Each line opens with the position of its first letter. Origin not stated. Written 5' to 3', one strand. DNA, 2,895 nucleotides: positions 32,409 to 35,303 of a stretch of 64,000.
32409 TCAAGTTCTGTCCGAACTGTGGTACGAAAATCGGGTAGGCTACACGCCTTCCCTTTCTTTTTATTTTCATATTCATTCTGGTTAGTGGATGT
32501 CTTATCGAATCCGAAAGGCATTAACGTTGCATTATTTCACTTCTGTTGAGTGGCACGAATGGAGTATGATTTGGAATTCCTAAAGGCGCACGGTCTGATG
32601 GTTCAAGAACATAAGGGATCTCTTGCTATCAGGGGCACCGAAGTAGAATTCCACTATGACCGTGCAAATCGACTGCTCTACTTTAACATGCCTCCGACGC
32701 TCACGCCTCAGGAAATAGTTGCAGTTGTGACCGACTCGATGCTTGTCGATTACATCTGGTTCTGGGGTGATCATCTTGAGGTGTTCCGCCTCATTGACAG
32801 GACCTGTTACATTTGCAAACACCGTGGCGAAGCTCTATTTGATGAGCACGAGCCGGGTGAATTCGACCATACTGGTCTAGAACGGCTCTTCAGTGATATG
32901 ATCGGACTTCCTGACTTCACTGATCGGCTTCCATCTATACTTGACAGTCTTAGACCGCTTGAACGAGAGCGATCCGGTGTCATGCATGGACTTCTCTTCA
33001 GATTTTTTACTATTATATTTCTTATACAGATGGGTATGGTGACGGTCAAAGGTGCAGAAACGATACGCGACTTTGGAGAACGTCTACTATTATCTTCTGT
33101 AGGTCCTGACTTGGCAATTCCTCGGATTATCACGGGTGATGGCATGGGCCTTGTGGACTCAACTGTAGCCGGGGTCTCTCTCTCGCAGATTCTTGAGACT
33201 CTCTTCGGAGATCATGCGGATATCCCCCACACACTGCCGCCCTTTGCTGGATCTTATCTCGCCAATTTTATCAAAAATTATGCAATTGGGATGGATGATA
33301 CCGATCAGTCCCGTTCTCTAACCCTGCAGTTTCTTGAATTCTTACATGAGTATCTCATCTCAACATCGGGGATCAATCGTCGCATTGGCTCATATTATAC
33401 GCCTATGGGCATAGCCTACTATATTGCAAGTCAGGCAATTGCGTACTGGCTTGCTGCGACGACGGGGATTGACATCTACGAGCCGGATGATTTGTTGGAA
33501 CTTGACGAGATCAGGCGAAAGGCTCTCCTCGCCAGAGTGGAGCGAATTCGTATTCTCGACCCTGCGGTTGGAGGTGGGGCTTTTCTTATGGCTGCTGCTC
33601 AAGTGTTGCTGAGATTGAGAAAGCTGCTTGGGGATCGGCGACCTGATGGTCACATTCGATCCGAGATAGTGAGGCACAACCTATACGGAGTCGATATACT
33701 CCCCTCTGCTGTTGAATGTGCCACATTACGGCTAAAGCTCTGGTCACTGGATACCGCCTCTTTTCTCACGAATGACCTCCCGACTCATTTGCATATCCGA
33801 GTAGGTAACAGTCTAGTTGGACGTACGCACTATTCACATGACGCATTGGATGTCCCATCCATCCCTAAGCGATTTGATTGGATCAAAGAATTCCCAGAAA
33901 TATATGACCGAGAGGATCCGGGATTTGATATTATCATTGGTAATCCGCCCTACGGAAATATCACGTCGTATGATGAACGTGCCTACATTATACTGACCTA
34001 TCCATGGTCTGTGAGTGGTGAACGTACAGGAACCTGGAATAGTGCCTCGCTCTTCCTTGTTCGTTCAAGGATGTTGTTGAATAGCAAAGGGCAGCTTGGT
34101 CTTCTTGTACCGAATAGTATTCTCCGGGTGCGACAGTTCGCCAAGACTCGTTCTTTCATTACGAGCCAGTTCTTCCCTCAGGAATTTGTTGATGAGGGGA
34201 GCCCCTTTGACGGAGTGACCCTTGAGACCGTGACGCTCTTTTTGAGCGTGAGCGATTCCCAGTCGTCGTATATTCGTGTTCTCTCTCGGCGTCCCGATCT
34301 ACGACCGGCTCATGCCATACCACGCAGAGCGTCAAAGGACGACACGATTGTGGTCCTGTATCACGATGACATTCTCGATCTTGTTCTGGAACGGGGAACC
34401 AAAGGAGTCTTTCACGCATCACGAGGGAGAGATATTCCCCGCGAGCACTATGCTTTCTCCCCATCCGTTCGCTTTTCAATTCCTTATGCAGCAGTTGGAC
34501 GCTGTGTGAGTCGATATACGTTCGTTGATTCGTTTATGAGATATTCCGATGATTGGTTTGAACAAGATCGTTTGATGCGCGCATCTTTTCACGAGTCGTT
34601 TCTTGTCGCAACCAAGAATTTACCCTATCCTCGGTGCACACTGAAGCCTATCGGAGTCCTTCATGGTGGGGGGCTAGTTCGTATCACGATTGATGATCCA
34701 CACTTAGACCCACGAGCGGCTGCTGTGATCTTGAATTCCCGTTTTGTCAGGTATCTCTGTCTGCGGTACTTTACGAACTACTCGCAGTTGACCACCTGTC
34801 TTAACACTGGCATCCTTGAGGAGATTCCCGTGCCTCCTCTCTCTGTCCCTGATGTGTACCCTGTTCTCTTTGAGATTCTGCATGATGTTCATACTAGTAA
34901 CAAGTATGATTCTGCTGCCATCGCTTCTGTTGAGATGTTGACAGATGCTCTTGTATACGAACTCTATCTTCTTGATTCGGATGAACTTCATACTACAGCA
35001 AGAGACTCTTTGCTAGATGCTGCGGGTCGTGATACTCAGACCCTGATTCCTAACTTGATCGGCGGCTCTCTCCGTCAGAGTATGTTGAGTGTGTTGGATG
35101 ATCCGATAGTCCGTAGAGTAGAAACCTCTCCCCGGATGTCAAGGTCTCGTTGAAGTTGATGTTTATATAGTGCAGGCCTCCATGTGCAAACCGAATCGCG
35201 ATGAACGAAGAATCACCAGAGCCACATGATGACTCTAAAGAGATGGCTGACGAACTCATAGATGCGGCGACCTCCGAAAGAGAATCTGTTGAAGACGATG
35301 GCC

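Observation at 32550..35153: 867-aa Eco57I-like N6-adenine methyltransferase with an unassigned ~290-aa N-terminal module (candidate type IIG or novel defense enzyme)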

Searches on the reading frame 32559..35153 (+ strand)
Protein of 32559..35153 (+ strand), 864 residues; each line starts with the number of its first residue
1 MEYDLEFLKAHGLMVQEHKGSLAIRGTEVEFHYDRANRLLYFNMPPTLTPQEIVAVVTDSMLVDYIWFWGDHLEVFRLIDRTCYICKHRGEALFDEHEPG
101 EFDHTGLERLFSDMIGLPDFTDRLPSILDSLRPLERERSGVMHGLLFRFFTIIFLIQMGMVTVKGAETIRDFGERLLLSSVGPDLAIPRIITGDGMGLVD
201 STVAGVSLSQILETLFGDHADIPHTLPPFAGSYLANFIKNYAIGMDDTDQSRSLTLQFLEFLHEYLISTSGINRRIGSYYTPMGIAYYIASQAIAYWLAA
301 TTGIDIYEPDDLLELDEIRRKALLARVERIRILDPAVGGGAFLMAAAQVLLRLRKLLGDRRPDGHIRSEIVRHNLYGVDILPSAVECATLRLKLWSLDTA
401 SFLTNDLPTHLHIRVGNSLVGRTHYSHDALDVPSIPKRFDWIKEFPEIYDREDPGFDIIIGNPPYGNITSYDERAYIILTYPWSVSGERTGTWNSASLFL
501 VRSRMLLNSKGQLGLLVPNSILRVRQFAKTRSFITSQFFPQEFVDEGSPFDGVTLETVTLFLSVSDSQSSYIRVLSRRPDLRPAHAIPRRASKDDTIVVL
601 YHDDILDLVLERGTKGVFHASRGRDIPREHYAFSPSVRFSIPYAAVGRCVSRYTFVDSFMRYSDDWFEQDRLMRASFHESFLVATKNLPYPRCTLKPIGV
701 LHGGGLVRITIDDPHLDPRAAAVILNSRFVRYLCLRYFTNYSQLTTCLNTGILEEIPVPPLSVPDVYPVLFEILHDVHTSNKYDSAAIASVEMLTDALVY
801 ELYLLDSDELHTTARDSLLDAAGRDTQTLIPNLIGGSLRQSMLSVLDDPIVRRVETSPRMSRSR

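Call 5: search_protein_families(library=pfam, proteins=[window:32559-35153:+], max_evalue=1)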
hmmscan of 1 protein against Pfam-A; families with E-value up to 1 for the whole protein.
window:32559-35153:+ (864 aa): 4 families
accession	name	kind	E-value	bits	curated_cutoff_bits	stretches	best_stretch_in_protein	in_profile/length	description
PF07669.17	Eco57I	-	4.7e-21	76.1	25.3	1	373-546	1-165/171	Eco57I restriction-modification methylase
PF20473.4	MmeI_Mtase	-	4.1e-09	36.4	27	1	321-468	12-148/259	MmeI, DNA-methyltransferase domain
PF02384.22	N6_Mtase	-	4.7e-06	26.6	20.4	1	323-522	41-188/311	N-6 DNA Methylase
PF01170.24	UPF0020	-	0.00037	20.7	22.3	1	331-394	31-98/197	RMKL-like, methyltransferase domain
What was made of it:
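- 33375..34238 (+): Gamma-class N6-adenine methyltransferase catalytic domain (aa ~273-560) with motif X (GSYYTP), motif I (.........) and motif IV (NPPY). Pfam Eco57I E=4.7e-21, MmeI_Mtase, N6_Mtase (call 5).
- On Gamma-class N6-adenine DNA methyltransferase (Pfam Eco57I PF07669 / N6_Mtase): Eco57I 76.1 bits (cut-off 25.3), MmeI_Mtase 36.4 (27) and N6_Mtase 26.6 (20.4) (call 5).
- Checked: Pfam Eco57I (PF07669) scores 76.1 bits against a cut-off of 25.3, and MmeI_Mtase and N6_Mtase are also above cut-off (call 5).
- Eco57I, MmeI_Mtase and N6_Mtase are above Pfam cut-offs (call 5). The best sequence families are all DNA methylases (Eco57I, MmeI_Mtase, N6_Mtase; call 5).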

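Call 6: search_protein_families(library=ncbifam, proteins=[window:32559-35153:+], max_evalue=1)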
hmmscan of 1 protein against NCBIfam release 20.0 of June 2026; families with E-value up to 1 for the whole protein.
window:32559-35153:+ (864 aa): 8 families
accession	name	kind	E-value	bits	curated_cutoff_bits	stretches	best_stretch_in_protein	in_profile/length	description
NF033452.1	BREX_1_MTaseX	exception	4.4e-14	51.3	500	2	316-393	303-376/1210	BREX-1 system adenine-specific DNA-methyltransferase PglX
NF033455.1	BREX_6_MTaseX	exception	5.8e-14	50.6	900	2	324-394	324-398/1319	BREX-6 system adenine-specific DNA-methyltransferase PglX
NF033451.1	BREX_2_MTaseX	equivalog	8.6e-08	30.4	400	1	328-527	223-430/1185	BREX-2 system adenine-specific DNA-methyltransferase PglX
TIGR02987.1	met_A_Alw26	exception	2.1e-07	30.1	353.5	1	328-469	31-126/523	Alw26I/Eco31I/Esp3I family type II restriction adenine-specific DNA-methyltransferase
NF033454.1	BREX_5_MTaseX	exception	4.7e-07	27.7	900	1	327-392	300-364/1404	BREX-5 system adenine-specific DNA-methyltransferase PglX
NF047738.1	antiphage_MADS2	equivalog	0.00021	19.7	720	1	326-537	329-535/654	methylation-associated defense system DNA methyltransferase MAD2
NF011529.0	PRK14968.1-3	equivalog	0.022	14.2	162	0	373-407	57-91/198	putative methyltransferase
TIGR03534.1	RF_mod_PrmC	equivalog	0.035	13.6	199.1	0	440-465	146-166/253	peptide chain release factor N(5)-glutamine methyltransferase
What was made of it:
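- On BREX PglX / DISARM DrmMI: NCBIfam BREX PglX models score 27.7-51.3 bits against cut-offs of 400-900 (call 6).
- Closest known: BREX PglX/BrxX and DISARM DrmMI methyltransferases. Different: NCBIfam PglX scores are about 51 bits against cut-offs of 500-900 (call 6).
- Checked: No Pfam or NCBIfam family covers aa 1-270 or aa 565-864 (calls 5, 6).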

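Call 7: search_protein_families(library=padloc, proteins=[window:32559-35153:+], max_evalue=1)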
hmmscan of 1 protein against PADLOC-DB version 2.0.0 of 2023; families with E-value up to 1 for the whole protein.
window:32559-35153:+ (864 aa): 62 families (the best 25 are shown)
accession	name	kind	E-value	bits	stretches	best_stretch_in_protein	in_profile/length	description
PDLC02643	DrmMI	-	2e-22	76.9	3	437-522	851-937/1347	DrmMI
PDLC03629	REase_MTase_IIG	-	2.8e-21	73.1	1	273-563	378-687/1182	Type IIG restriction enzyme-methyltransferase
PDLC03612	REase_MTase_IIG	-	3.6e-20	69.8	4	435-558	784-908/1247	Type IIG restriction enzyme-methyltransferase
PDLC03604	REase_MTase_IIG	-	3.1e-19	66.5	1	368-565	444-648/1011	Type IIG restriction enzyme-methyltransferase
PDLC03335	MTase_II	-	2e-16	57.8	1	320-536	94-274/607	Type II methyltransferase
PDLC03609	REase_MTase_IIG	-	2.2e-15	53.5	1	329-536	436-634/1066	Type IIG restriction enzyme-methyltransferase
PDLC03348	MTase_II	-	1.2e-14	51.8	1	330-596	248-483/727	Type II methyltransferase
PDLC03267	MTase_II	-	4.2e-14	50.3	1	450-577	101-230/539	Type II methyltransferase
PDLC02646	DrmMI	-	4.5e-14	49.5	2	439-522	266-351/792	DrmMI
PDLC03601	REase_MTase_IIG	-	6.9e-14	48.6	2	324-394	455-528/1110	Type IIG restriction enzyme-methyltransferase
PDLC02638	DrmMI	-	3.2e-13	46.7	2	437-513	854-930/935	DrmMI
PDLC02639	DrmMI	-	3.8e-13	46.6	2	439-523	566-651/803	DrmMI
PDLC03596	REase_MTase_IIG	-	1.6e-12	44.3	2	326-397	538-614/1148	Type IIG restriction enzyme-methyltransferase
PDLC02644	DrmMI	-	1.6e-12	44.2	3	436-521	362-449/988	DrmMI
PDLC03338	MTase_II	-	4.1e-12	43.6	2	329-419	155-238/604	Type II methyltransferase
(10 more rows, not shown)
